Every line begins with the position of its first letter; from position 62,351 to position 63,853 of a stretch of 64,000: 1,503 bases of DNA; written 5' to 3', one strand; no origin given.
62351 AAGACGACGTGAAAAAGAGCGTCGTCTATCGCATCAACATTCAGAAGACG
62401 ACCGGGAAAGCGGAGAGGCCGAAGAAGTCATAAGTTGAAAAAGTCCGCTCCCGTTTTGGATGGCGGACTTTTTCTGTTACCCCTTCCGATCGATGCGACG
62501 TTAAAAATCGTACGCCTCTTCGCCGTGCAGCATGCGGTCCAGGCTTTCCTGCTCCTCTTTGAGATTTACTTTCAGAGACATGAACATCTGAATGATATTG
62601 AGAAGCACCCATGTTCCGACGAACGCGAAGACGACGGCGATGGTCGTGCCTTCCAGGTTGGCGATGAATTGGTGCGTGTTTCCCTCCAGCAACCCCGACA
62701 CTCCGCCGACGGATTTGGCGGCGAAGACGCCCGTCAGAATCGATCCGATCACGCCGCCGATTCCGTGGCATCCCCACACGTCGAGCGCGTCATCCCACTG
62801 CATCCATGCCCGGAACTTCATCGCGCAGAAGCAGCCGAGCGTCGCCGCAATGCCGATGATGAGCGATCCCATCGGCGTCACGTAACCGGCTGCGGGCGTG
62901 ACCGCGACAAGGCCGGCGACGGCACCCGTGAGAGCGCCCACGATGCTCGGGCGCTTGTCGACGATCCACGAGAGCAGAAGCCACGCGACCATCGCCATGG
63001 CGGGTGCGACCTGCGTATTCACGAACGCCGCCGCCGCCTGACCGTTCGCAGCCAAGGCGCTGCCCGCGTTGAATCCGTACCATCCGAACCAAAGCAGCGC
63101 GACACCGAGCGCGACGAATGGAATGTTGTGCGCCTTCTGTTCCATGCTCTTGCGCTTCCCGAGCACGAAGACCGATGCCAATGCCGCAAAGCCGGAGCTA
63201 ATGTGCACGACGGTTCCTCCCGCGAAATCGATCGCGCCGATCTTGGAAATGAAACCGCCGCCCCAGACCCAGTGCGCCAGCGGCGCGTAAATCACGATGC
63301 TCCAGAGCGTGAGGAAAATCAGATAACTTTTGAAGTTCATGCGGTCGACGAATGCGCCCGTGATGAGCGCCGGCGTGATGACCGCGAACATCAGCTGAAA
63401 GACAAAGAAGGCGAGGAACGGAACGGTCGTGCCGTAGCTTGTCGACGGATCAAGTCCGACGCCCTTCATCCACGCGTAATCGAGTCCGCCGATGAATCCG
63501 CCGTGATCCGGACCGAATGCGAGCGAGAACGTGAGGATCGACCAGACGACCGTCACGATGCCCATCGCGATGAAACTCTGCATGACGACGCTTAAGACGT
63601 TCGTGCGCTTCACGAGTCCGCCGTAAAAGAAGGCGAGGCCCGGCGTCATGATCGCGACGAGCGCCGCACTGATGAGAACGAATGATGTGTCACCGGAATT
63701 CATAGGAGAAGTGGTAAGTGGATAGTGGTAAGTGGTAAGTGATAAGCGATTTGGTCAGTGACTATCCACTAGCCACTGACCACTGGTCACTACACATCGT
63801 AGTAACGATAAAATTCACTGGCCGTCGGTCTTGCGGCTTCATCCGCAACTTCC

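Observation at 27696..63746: G-free, C/U-rich leaders replace Shine-Dalgarno sequences upstream of many start codons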

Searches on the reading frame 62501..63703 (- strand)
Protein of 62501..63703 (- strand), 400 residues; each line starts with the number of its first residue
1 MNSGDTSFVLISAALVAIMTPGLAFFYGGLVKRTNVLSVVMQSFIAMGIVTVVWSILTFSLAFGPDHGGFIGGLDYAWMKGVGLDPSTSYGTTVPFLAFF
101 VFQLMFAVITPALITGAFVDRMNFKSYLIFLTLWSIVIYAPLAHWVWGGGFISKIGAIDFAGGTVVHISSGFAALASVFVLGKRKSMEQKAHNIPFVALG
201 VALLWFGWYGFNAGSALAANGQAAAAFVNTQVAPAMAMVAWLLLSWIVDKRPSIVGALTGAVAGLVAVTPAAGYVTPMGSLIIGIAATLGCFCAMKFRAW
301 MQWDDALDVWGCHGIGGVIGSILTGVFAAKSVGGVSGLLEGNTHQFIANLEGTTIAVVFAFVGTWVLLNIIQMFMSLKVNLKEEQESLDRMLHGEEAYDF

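Call 7: find_encoding_contigs(protein=window:62501-63703:-, flank=10000, max_places=6)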
Protein window:62501-63703:- (400 aa): 1 contig read that carries it; 1 place shown.
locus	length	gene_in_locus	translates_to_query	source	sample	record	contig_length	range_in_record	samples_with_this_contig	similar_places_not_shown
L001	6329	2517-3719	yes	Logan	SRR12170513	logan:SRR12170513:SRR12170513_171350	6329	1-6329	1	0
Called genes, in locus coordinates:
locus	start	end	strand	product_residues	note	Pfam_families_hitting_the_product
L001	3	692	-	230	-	?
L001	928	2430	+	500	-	PF03951:Gln-synt_N, PF00120:Gln-synt_C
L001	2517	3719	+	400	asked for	PF00909:Ammonium_transp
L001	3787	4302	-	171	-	PF01243:PNPOx_N, PF12900:Pyridox_ox_2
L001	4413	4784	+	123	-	-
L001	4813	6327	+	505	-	?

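Call 11: find_related_loci(query=window:62501-63703:-, collection=genome_contigs, flank=10000)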
Query window:62501-63703:- (400 aa) in genome_contigs; peptide patterns used: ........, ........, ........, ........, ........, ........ (x = any residue, [..] = any of these).
599 stretches matched a pattern (row limit reached: there are more); 598 encode a relative of the query (tblastn E <= 1e-3); the best 80 are kept; 80 distinct loci.
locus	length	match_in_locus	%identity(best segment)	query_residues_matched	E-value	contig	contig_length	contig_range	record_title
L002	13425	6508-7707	73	1-400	0e+0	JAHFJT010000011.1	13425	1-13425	MAG: Candidatus Peregrinibacteria bacterium isolate nzgw392 NODE_4567_length_13426_cov_3.398948, whole genome shotgun se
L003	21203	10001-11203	52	2-399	1e-132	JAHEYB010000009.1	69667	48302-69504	MAG: Bacteroidetes bacterium isolate nzgw118 NODE_463_length_69668_cov_5.009246, whole genome shotgun sequence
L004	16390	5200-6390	50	2-399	1e-131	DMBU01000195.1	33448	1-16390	MAG TPA_asm: Bacteroidales bacterium isolate UBA12171 contig_2172, whole genome shotgun sequence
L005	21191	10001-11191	50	2-399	2e-131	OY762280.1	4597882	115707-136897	MAG: Bacteroidales bacterium isolate 20329f36-1aa7-4b1c-baf8-c582a14de254 genome assembly, chromosome: 1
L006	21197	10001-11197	51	2-399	1e-129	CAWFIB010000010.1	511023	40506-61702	MAG: uncultured Acidobacteriaceae bacterium isolate MFD02416.bin.1.391 genome assembly, contig: contig_21275, whole geno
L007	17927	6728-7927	50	1-399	8e-130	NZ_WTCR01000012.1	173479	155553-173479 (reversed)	Labilibaculum euxinus strain A4 NODE_12_length_173479_cov_57.2559, whole genome shotgun sequence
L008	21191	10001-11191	49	2-399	3e-129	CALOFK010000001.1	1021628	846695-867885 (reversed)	MAG: uncultured Marinilabiliaceae bacterium isolate HOU_bin.0151 genome assembly, contig: contig_8889, whole genome shot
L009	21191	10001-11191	49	2-399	4e-129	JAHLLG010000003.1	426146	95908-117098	MAG: Bacteroidetes bacterium isolate MAG82 NODE_89_length_426146_cov_411.274657, whole genome shotgun sequence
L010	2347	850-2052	51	2-399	2e-136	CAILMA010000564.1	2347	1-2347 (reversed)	MAG: uncultured Bacteroidetes bacterium isolate Umea2_bin-1132 genome assembly, contig: bin-1132:564/802, whole genome s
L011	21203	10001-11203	49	1-399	4e-128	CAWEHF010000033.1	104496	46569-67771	MAG: uncultured Acidobacteriaceae bacterium isolate MFD03044.bin.1.112 genome assembly, contig: contig_82794, whole geno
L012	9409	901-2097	51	2-398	9e-128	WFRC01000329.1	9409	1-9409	MAG: candidate division WOR-3 bacterium isolate S014_22 k151_68532, whole genome shotgun sequence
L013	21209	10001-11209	52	2-399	7e-128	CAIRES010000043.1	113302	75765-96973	MAG: uncultured Bacteroidetes bacterium isolate YR2_bin-1295 genome assembly, contig: bin-1295:43/88, whole genome shotg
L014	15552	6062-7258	52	1-398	1e-127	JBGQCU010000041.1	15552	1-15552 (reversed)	MAG: Candidatus Limnocylindria bacterium isolate OBJ2_061818_110_32 k141_167337_length_15552_cov_50.6204, whole genome s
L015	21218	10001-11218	50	1-398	1e-126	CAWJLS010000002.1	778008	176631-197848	MAG: uncultured Acidobacteriota bacterium isolate MFD05684.bin.3.171 genome assembly, contig: contig_11799, whole genome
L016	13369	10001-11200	49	1-399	1e-126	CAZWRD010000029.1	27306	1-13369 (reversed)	MAG TPA_asm: uncultured Bacteroides sp. isolate SRP272421_co2_760 genome assembly, contig: NODE_4269_length_27306_cov_7.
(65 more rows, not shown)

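Call 39: find_homologous_proteins(query=window:62501-63703:-, max_evalue=1e-100)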
Query window:62501-63703:- (400 aa): 7838 proteins with E <= 1e-100 among 8000 candidates; the best 120 are listed.
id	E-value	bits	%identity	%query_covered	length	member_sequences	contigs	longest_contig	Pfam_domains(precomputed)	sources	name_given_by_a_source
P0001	2.1e-257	872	100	100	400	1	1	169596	PF00909.27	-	-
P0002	8.6e-226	768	87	100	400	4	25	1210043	PF00909.27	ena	-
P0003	1.3e-217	741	84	100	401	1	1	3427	PF00909.27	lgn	-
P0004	2.8e-210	717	79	100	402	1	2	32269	PF00909.27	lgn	-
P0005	2.0e-205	701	77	100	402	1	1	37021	PF00909.27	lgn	-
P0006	1.2e-203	695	77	100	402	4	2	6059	PF00909.27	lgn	-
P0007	2.1e-203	694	77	100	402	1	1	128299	PF00909.27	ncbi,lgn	-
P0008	2.5e-203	694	78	100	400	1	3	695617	PF00909.27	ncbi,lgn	-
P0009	5.0e-202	689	76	100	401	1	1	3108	PF00909.27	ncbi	-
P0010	5.1e-201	686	77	100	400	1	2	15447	PF00909.27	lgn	-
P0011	5.8e-201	686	76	100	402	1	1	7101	PF00909.27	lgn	-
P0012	3.8e-200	683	76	100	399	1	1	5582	PF00909.27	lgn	-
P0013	7.5e-200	682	77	100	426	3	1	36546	PF00909.27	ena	-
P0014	5.7e-199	679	75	100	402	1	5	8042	PF00909.27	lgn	-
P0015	1.9e-198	678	75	100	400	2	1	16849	PF00909.27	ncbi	-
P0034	1.8e-192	658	76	100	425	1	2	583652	PF00909.27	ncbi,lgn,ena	-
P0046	2.9e-190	651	72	100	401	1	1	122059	PF00909.27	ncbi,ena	-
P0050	6.5e-190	650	72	100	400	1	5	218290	PF00909.27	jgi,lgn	jgi:Amt family ammonium transporter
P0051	8.2e-190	649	72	100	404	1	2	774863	PF00909.27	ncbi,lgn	-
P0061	8.7e-189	646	72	100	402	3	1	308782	PF00909.27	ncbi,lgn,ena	-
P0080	1.6e-183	628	70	100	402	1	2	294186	PF00909.27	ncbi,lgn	-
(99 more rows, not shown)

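Call 40: find_encoding_contigs(protein=P0002, flank=10000, max_places=3)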
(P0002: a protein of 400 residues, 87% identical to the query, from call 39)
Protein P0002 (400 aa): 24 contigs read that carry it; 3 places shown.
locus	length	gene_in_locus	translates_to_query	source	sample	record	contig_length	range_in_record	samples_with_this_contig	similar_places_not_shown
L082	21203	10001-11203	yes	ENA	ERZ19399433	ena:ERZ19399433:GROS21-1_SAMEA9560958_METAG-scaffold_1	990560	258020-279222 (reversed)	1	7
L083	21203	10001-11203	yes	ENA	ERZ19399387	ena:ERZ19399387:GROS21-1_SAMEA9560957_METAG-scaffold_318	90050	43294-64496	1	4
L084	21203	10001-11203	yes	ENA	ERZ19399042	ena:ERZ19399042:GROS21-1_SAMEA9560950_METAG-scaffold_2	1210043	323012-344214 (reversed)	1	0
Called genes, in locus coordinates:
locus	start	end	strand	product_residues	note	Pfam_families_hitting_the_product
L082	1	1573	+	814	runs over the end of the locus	PF21760:SecD_1st, PF00639:Rotamase, PF13616:Rotamase_3, PF13145:Rotamase_2, PF22599:SecDF_P1_head, PF03176:MMPL, PF02355:SecD_SecF_C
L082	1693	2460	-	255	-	-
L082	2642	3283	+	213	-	PF20461:DUF6714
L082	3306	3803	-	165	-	PF00186:DHFR_1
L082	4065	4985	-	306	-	PF00303:Thymidylat_synt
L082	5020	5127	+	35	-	-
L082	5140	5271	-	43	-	-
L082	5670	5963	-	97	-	-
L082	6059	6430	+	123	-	PF01741:MscL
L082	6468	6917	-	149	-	-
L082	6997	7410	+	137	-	-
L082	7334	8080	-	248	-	PF01978:TrmB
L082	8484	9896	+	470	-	PF03951:Gln-synt_N, PF00120:Gln-synt_C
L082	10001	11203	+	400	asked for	PF00909:Ammonium_transp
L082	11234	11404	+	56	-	-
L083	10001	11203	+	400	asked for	PF00909:Ammonium_transp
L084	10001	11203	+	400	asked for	PF00909:Ammonium_transp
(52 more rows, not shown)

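Call 41: find_encoding_contigs(protein=P0008, flank=10000, max_places=2)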
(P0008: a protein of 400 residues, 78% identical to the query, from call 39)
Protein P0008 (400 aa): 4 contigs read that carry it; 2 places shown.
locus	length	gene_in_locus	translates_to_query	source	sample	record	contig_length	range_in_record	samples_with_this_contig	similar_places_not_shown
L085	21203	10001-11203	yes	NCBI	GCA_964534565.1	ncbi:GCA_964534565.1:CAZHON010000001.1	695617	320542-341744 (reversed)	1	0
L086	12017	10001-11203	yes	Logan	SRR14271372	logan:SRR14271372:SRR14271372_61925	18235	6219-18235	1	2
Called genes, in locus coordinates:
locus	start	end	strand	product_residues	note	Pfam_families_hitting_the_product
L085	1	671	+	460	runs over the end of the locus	PF02878:PGM_PMM_I, PF02879:PGM_PMM_II, PF02880:PGM_PMM_III, PF00408:PGM_PMM_IV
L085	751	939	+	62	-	-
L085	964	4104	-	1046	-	PF13948:DUF4215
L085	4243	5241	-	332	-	PF00710:Asparaginase, PF17763:Asparaginase_C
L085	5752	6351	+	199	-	PF00625:Guanylate_kin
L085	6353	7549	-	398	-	PF13091:PLDc_2, PF00614:PLDc (faint), PF13091:PLDc_2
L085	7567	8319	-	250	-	PF01978:TrmB (weak)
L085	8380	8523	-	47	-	-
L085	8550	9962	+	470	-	PF03951:Gln-synt_N, PF00120:Gln-synt_C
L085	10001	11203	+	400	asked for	PF00909:Ammonium_transp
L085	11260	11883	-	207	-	-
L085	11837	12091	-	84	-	-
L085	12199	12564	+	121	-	-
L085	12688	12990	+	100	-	-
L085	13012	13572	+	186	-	PF03167:UDG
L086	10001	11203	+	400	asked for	PF00909:Ammonium_transp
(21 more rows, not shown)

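Call 42: find_encoding_contigs(protein=P0007, flank=10000, max_places=2)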
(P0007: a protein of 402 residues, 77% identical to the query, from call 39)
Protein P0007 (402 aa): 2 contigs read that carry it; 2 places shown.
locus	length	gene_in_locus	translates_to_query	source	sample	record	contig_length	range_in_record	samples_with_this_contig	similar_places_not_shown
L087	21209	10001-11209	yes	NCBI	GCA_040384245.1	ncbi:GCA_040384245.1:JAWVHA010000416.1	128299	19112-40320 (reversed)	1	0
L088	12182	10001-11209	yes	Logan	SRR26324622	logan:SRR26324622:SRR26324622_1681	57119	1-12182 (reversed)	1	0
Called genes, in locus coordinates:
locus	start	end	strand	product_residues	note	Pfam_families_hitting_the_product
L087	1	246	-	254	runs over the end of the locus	-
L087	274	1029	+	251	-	PF02592:Vut_1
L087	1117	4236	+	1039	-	-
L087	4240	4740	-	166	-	PF00186:DHFR_1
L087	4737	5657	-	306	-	PF00303:Thymidylat_synt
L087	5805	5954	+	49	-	-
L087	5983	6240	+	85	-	PF01741:MscL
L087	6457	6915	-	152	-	-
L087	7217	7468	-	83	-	-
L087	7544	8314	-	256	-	PF01978:TrmB (weak)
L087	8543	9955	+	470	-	PF03951:Gln-synt_N, PF00120:Gln-synt_C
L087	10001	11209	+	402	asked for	PF00909:Ammonium_transp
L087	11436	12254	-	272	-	PF00730:HhH-GPD, PF00633:HHH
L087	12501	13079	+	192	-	PF00929:RNase_T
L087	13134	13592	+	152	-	PF01327:Pep_deformylase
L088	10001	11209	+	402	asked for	PF00909:Ammonium_transp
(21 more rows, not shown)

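Call 46: find_encoding_contigs(protein=P0051, flank=10000, max_places=1)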
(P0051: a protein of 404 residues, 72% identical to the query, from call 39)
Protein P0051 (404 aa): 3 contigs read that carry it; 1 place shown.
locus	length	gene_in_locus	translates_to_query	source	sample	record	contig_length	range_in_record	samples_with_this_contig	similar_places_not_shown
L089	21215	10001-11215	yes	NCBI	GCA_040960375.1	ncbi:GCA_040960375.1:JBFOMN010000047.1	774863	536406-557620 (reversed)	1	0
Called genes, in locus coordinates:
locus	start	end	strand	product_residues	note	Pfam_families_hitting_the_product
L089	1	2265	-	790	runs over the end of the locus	PF03477:ATP-cone, PF00317:Ribonuc_red_lgN, PF02867:Ribonuc_red_lgC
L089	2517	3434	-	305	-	PF00892:EamA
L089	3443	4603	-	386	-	PF00266:Aminotran_5, PF00155:Aminotran_1_2, PF01041:DegT_DnrJ_EryC1 (weak), PF01212:Beta_elim_lyase (weak)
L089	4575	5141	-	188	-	PF28549:NDPSase_N, PF00293:NUDIX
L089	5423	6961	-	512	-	-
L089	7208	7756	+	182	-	-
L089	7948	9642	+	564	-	-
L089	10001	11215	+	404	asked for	PF00909:Ammonium_transp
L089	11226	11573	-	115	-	-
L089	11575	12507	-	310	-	PF00395:SLH, PF03330:DPBB_1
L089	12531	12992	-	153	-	PF13083:KH_KhpA-B, PF01424:R3H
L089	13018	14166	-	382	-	PF02096:60KD_IMP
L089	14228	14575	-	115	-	PF00825:Ribonuclease_P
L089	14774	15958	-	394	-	PF13660:DUF4147, PF05161:MOFRL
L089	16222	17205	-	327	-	PF00389:2-Hacid_dh, PF02826:2-Hacid_dh_C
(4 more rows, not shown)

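Call 47: find_encoding_contigs(protein=P0034, flank=10000, max_places=1)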
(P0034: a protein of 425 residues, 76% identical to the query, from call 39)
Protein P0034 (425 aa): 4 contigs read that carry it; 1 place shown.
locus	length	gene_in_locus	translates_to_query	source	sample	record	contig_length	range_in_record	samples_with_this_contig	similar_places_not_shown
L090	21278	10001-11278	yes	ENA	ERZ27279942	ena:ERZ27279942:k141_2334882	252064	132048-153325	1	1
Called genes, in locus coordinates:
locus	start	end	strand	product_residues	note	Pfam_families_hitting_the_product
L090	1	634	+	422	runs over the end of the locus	PF13567:DUF4131, PF03772:Competence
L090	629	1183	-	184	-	-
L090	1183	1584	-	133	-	-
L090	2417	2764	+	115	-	-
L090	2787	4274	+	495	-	PF07690:MFS_1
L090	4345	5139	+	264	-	-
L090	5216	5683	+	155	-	PF27226:AF_1845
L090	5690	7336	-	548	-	PF05970:PIF1, PF13245:AAA_19, PF13604:AAA_30, PF13401:AAA_22 (faint), PF14493:HTH_40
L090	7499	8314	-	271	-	PF01978:TrmB (weak)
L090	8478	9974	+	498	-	PF03951:Gln-synt_N, PF00120:Gln-synt_C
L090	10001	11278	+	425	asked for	PF00909:Ammonium_transp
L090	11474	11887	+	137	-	-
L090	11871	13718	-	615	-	PF02683:DsbD_TM (faint), PF00578:AhpC-TSA (weak), PF08534:Redoxin, PF13905:Thioredoxin_8 (faint), PF17991:Thioredoxin_10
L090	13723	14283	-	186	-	-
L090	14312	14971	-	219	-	PF00730:HhH-GPD, PF10576:EndIII_4Fe-2S (faint)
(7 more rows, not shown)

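Call 48: find_encoding_contigs(protein=P0061, flank=10000, max_places=1)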
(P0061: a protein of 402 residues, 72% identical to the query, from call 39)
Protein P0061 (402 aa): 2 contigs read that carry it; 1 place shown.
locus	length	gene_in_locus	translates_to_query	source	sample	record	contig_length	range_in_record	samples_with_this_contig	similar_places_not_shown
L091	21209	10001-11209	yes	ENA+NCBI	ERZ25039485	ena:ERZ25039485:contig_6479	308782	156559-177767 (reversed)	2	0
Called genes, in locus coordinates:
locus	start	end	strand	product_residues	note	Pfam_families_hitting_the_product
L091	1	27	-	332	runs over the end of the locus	PF00892:EamA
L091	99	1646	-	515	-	PF13231:PMT_2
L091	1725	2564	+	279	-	-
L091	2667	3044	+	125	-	-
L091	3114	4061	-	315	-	PF00710:Asparaginase, PF17763:Asparaginase_C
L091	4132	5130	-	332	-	PF01321:Creatinase_N, PF00557:Peptidase_M24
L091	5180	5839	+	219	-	PF18895:T4SS_pilin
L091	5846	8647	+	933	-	-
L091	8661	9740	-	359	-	-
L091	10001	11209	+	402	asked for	PF00909:Ammonium_transp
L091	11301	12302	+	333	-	PF05721:PhyH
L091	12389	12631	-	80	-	-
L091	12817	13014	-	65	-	-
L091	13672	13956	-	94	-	-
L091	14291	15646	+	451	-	PF13393:tRNA-synt_His, PF00587:tRNA-synt_2b, PF03129:HGTP_anticodon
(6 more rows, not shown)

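Call 49: find_encoding_contigs(protein=P0001, flank=10000, max_places=3)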
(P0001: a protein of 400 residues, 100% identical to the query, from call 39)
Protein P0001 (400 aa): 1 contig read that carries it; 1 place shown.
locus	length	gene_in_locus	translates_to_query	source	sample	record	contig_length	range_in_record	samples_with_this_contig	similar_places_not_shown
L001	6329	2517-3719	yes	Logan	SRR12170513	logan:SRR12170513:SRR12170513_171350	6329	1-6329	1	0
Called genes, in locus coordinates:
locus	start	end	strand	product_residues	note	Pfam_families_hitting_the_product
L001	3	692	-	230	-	?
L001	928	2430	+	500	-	PF03951:Gln-synt_N, PF00120:Gln-synt_C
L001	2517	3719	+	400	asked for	PF00909:Ammonium_transp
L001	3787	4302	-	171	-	PF01243:PNPOx_N, PF12900:Pyridox_ox_2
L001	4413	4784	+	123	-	-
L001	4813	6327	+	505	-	?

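Call 74: find_encoding_contigs(protein=P0050, flank=10000, max_places=2)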
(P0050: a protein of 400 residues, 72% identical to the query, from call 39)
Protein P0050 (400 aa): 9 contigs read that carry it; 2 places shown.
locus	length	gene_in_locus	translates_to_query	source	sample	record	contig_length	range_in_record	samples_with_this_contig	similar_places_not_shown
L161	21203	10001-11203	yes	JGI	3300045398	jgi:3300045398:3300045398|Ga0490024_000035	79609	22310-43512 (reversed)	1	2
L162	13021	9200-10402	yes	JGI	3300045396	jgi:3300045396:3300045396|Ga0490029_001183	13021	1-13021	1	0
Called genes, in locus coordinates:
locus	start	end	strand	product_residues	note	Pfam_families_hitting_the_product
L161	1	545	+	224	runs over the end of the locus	-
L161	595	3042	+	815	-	PF21760:SecD_1st, PF00639:Rotamase, PF13616:Rotamase_3, PF22599:SecDF_P1_head, PF03176:MMPL, PF02355:SecD_SecF_C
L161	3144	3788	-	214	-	-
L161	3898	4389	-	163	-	PF00186:DHFR_1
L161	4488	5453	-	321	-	PF00303:Thymidylat_synt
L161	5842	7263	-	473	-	PF13200:DUF4015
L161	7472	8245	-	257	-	PF01978:TrmB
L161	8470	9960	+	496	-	PF03951:Gln-synt_N, PF00120:Gln-synt_C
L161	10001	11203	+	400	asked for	PF00909:Ammonium_transp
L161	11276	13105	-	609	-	PF02683:DsbD_TM, PF00578:AhpC-TSA, PF08534:Redoxin, PF13905:Thioredoxin_8 (weak), PF17991:Thioredoxin_10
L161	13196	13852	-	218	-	PF00730:HhH-GPD, PF00633:HHH (weak)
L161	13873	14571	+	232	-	PF00929:RNase_T, PF16473:Rv2179c-like (weak)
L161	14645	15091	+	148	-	PF01327:Pep_deformylase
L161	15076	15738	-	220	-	PF04542:Sigma70_r2, PF08281:Sigma70_r4_2 (weak), PF04545:Sigma70_r4 (weak)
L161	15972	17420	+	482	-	PF02934:GatB_N, PF02637:GatB_Yqey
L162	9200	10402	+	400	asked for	PF00909:Ammonium_transp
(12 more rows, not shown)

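Call 75: find_encoding_contigs(protein=P0080, flank=10000, max_places=1)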
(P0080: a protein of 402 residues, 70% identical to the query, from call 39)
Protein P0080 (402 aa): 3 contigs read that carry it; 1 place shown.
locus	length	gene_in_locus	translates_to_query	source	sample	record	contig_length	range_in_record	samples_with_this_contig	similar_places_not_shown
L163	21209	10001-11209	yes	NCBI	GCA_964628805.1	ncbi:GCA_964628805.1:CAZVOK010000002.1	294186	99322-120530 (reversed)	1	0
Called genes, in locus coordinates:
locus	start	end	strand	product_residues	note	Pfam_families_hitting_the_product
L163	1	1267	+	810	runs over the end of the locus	PF21760:SecD_1st, PF13616:Rotamase_3, PF00639:Rotamase, PF13145:Rotamase_2, PF22599:SecDF_P1_head, PF03176:MMPL, PF02355:SecD_SecF_C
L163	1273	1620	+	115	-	PF02152:FolB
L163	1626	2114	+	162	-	PF01288:HPPK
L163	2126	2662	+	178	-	PF01227:GTP_cyclohydroI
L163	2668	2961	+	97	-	-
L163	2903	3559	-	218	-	-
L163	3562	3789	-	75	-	-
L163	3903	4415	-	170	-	PF00186:DHFR_1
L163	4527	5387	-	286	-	PF00303:Thymidylat_synt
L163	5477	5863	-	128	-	-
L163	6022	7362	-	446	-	PF13200:DUF4015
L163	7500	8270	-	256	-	PF01978:TrmB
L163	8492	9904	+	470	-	PF03951:Gln-synt_N, PF00120:Gln-synt_C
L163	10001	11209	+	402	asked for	PF00909:Ammonium_transp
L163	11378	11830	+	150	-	-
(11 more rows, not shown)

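Call 76: find_encoding_contigs(protein=P0046, flank=10000, max_places=1)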
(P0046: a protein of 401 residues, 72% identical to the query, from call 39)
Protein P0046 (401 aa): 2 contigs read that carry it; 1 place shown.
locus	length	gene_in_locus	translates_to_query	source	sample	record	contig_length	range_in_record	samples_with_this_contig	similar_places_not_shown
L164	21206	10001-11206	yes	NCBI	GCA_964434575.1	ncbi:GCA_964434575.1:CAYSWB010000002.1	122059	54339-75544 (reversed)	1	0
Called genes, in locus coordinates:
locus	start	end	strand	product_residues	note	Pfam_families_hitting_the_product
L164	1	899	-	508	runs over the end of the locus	PF00278:Orn_DAP_Arg_deC, PF02784:Orn_Arg_deC_N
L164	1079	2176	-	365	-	PF01916:DS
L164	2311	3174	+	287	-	PF00795:CN_hydrolase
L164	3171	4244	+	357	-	PF04371:PAD_porph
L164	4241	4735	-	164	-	PF00186:DHFR_1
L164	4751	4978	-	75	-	-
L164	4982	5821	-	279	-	PF00303:Thymidylat_synt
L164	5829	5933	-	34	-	-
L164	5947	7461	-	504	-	PF13200:DUF4015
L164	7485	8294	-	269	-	PF01978:TrmB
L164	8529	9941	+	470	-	PF03951:Gln-synt_N, PF00120:Gln-synt_C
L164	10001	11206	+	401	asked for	PF00909:Ammonium_transp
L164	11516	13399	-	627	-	PF02683:DsbD_TM (faint), PF00578:AhpC-TSA, PF08534:Redoxin, PF13905:Thioredoxin_8 (weak), PF17991:Thioredoxin_10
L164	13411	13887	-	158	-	-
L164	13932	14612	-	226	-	PF00730:HhH-GPD, PF00633:HHH (weak)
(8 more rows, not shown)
